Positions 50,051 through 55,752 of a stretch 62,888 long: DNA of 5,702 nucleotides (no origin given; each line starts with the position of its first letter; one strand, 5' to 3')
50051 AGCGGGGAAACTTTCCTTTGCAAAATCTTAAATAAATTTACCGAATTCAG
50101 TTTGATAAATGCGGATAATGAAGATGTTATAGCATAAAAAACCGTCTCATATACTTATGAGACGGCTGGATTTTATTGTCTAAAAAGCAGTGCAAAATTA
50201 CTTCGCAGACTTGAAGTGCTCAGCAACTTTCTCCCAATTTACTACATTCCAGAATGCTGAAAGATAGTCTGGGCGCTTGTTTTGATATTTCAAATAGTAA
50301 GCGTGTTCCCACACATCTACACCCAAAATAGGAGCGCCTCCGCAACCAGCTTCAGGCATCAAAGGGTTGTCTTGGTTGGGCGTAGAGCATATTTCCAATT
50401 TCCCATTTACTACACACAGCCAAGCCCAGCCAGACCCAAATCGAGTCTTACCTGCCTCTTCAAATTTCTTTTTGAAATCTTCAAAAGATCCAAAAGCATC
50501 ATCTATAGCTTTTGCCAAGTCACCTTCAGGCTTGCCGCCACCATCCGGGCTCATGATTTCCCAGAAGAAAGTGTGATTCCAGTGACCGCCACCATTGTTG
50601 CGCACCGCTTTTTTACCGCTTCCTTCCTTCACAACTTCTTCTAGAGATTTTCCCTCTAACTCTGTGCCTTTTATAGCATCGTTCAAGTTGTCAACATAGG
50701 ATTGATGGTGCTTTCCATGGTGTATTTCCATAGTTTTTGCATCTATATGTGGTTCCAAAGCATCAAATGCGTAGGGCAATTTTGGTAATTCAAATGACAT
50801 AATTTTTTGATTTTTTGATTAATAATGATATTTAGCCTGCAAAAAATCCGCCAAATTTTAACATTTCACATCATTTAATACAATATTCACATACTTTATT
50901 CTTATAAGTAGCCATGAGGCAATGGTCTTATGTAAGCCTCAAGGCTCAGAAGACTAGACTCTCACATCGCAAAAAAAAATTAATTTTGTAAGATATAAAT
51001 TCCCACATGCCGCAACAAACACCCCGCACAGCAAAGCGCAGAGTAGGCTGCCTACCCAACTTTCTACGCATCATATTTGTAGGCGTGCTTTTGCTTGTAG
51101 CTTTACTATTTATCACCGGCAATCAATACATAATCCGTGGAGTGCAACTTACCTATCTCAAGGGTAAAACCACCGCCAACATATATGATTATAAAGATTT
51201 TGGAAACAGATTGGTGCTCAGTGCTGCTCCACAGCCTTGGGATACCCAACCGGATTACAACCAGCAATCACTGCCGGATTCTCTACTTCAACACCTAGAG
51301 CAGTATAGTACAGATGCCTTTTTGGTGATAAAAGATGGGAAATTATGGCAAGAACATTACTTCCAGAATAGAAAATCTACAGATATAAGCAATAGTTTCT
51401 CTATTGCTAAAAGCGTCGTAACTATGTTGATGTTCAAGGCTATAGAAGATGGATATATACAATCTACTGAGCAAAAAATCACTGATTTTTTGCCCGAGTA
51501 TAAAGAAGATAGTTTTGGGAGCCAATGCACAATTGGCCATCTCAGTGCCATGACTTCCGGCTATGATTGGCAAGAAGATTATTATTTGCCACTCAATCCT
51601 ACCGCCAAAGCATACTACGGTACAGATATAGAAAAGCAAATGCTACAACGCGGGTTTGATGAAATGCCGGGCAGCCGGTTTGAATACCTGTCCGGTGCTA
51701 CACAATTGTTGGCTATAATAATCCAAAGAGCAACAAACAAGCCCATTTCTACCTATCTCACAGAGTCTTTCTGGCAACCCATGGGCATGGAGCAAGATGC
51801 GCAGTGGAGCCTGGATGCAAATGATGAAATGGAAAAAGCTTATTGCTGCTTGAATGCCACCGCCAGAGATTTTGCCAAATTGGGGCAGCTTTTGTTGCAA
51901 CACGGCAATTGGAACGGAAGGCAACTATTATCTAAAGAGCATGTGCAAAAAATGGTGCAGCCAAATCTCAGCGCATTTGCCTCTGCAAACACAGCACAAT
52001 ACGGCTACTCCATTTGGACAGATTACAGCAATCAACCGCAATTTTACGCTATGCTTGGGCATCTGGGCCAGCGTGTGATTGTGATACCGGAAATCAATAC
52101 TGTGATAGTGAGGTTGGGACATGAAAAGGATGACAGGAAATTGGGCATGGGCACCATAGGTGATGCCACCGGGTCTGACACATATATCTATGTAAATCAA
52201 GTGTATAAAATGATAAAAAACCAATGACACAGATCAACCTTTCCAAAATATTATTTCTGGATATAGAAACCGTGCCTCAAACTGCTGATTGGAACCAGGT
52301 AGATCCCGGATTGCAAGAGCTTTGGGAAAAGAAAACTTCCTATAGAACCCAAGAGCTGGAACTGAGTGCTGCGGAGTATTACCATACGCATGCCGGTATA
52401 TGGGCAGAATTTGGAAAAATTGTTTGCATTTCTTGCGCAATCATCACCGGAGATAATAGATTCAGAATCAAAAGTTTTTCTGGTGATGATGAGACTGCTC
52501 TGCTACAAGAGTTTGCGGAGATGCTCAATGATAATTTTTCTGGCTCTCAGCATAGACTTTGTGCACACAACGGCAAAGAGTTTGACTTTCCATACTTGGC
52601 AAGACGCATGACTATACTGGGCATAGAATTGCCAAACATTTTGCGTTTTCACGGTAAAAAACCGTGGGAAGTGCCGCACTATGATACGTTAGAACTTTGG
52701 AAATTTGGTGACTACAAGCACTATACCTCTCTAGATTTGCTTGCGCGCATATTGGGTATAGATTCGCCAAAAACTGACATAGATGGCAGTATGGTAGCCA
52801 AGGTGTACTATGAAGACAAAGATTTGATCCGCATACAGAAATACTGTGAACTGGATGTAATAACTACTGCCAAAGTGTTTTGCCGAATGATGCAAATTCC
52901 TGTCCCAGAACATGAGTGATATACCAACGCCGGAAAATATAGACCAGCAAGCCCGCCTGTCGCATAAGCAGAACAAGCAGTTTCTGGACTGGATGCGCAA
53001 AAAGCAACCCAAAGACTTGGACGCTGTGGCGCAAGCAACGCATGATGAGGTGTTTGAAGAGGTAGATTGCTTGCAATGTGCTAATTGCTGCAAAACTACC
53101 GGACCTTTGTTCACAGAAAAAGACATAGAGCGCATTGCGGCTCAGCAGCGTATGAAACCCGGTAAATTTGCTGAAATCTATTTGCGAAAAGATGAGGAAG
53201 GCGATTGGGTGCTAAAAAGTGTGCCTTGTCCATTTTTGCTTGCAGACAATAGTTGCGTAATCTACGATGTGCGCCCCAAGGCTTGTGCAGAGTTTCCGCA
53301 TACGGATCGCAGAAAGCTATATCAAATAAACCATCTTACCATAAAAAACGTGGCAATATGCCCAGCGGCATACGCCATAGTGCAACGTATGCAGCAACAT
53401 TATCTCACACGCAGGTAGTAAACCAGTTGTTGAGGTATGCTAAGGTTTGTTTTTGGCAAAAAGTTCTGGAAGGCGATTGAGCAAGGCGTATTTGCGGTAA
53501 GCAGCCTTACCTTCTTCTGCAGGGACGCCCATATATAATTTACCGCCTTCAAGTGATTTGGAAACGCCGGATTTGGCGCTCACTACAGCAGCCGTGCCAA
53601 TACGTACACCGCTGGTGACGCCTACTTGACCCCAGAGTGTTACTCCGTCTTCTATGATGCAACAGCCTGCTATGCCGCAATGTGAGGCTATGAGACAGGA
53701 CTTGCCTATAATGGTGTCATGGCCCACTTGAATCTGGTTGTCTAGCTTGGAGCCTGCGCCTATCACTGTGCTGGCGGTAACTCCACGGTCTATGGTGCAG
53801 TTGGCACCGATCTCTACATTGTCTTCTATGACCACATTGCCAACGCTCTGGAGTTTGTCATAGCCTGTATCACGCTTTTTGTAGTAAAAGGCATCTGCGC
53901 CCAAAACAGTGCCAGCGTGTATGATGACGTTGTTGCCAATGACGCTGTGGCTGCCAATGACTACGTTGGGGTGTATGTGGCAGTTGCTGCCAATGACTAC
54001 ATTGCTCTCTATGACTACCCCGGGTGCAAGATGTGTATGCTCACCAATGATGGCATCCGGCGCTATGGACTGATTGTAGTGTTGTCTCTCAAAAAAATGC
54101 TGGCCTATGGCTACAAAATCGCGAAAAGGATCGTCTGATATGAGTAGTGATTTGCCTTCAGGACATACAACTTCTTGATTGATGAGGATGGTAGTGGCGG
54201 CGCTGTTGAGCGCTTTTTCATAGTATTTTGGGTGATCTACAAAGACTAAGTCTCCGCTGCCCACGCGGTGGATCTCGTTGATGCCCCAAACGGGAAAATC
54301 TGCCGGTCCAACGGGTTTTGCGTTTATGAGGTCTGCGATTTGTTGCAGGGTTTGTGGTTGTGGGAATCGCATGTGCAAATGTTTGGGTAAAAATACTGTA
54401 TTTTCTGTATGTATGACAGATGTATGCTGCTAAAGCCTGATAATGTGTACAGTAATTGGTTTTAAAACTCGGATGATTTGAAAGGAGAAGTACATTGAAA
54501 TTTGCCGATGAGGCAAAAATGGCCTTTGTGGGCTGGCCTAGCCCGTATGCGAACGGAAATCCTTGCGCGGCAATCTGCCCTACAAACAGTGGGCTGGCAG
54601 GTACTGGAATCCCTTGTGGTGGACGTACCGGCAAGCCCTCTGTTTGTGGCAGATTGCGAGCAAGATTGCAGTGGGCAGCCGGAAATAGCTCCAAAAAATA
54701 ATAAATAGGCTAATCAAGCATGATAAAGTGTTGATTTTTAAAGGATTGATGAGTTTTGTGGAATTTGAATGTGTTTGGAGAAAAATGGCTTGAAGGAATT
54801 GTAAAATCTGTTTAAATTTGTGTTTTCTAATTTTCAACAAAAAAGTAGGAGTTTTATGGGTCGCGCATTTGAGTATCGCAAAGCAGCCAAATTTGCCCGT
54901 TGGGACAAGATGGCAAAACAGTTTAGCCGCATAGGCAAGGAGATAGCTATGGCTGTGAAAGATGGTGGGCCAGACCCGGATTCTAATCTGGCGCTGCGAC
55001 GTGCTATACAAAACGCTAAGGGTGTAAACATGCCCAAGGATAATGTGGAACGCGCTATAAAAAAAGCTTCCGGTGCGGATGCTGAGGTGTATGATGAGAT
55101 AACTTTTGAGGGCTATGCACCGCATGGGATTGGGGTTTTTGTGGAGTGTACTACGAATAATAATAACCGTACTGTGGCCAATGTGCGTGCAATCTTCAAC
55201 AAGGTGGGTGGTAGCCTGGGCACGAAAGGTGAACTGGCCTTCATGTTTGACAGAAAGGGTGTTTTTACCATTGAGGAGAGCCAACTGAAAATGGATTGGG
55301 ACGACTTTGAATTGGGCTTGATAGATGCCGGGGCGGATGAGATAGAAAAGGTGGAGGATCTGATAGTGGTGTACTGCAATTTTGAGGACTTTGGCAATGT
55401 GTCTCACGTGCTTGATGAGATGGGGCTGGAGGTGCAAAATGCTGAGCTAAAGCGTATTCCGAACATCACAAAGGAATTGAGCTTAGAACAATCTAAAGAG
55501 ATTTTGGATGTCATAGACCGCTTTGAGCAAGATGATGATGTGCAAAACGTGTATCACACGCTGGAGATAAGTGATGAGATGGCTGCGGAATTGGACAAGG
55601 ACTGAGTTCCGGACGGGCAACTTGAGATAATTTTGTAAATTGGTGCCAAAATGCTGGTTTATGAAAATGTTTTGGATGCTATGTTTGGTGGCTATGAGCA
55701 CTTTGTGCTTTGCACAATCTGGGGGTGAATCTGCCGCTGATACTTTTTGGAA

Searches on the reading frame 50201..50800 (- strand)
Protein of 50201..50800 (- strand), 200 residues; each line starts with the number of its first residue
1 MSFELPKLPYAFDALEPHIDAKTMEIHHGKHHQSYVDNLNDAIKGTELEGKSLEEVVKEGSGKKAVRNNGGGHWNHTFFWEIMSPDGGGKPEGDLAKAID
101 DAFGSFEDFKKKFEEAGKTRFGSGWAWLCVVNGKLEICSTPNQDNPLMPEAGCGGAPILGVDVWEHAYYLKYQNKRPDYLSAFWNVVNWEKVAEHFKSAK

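Call 69: search_protein_families(library=pfam, proteins=[window:50201-50800:-], max_evalue=0.001)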
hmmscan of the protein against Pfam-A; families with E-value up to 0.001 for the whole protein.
window:50201-50800:- (200 aa): 2 families
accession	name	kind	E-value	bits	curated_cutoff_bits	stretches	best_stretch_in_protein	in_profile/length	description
PF02777.23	Sod_Fe_C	-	6.1e-43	145.5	20.9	1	91-194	1-101/102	Iron/manganese superoxide dismutases, C-terminal domain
PF00081.27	Sod_Fe_N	-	7.3e-36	122.9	27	1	2-84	1-82/82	Iron/manganese superoxide dismutases, alpha-hairpin domain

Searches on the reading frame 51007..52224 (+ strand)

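Call 43: search_protein_families(library=pfam, proteins=[window:51007-52224:+], max_evalue=0.01)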
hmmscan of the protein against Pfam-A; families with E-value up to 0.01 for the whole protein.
window:51007-52224:+ (406 aa): 1 family
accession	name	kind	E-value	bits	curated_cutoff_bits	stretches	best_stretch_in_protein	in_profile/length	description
PF00144.29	Beta-lactamase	-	7.3e-27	94.8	27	1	94-370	5-307/329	Beta-lactamase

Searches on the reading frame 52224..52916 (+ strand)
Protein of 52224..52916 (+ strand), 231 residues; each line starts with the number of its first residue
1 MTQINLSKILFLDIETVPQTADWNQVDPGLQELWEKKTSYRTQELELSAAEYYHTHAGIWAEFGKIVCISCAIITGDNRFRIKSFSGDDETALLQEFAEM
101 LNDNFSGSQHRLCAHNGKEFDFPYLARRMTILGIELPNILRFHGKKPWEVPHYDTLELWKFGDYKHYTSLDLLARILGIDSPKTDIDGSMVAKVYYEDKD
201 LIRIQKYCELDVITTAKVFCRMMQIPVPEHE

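Call 69: search_protein_families(library=pfam, proteins=[window:52224-52916:+], max_evalue=0.001)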
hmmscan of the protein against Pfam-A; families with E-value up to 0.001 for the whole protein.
window:52224-52916:+ (231 aa): 3 families
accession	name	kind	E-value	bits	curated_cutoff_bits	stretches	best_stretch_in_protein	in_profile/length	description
PF10108.15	DNA_pol_B_exo2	-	3.7e-21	76.2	24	1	62-224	7-175/213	Predicted 3'-5' exonuclease related to the exonuclease domain of PolB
PF13482.12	RNase_H_2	-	2.5e-14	54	22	1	58-219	9-161/165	RNase_H superfamily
PF03104.25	DNA_pol_B_exo1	-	4.1e-05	23.6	23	1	87-142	140-193/242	DNA polymerase family B, exonuclease domain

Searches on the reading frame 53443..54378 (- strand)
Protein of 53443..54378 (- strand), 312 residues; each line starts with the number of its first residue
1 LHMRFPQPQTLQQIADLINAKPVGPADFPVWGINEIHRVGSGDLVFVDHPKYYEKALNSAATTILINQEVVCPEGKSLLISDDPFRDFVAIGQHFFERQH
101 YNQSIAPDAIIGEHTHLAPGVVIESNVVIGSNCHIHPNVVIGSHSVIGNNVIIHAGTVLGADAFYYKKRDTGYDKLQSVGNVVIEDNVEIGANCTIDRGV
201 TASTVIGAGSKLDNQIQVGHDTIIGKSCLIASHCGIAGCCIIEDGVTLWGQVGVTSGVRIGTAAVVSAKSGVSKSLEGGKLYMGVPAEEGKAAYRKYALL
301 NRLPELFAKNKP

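Call 16: search_protein_families(library=pfam, proteins=[window:53443-54378:-])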
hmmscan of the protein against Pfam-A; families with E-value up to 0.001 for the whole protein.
window:53443-54378:- (312 aa): 8 families
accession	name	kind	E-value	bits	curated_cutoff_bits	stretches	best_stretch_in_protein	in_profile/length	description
PF00132.30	Hexapep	-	5.4e-27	92.8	27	2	126-160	1-35/36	Bacterial transferase hexapeptide (six repeats)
PF25084.1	LbH_EIF2B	-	4e-11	43.3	54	1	103-158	16-69/105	EIF2B subunit epsilon LbH domain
PF04613.19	LpxD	-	4.8e-11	42.8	30.8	1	28-93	2-69/70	UDP-3-O-[3-hydroxymyristoyl] glucosamine N-acyltransferase, LpxD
PF14602.12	Hexapep_2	-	2.9e-08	33.7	27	1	121-154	2-33/34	Hexapeptide repeat of succinyl-transferase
PF25247.1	LbH_GLGC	-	2.8e-06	27.7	27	0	138-218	31-105/135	GLGC left-handed parallel beta-helix domain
PF25087.1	GMPPB_C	-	5.3e-05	23.3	39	0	121-160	5-44/110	GMPPB C-terminal domain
PF21711.3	DCTN5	-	0.00016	21.8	40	0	214-251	100-137/182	Dynactin subunit 5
PF24894.1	Hexapep_GlmU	-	0.00062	20.3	23.3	0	109-163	35-87/104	GlmU-like, C-terminal hexapeptide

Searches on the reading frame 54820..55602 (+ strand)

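Call 43: search_protein_families(library=pfam, proteins=[window:54820-55602:+], max_evalue=0.01)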
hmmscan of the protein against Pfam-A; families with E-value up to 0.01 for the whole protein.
window:54820-55602:+ (261 aa): 3 families
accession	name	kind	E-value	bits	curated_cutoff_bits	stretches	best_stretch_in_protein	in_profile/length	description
PF01709.26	Transcrip_reg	-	1.6e-51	174.6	27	1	91-247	1-159/160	TACO1/YebC second and third domain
PF20772.2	TACO1_YebC_N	-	2.2e-27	95.8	36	1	16-85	2-72/73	TACO1/YebC protein N-terminal domain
PF18289.6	HU-CCDC81_euk_2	-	0.002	18.5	26.1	0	121-161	24-64/75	CCDC81 eukaryotic HU domain 2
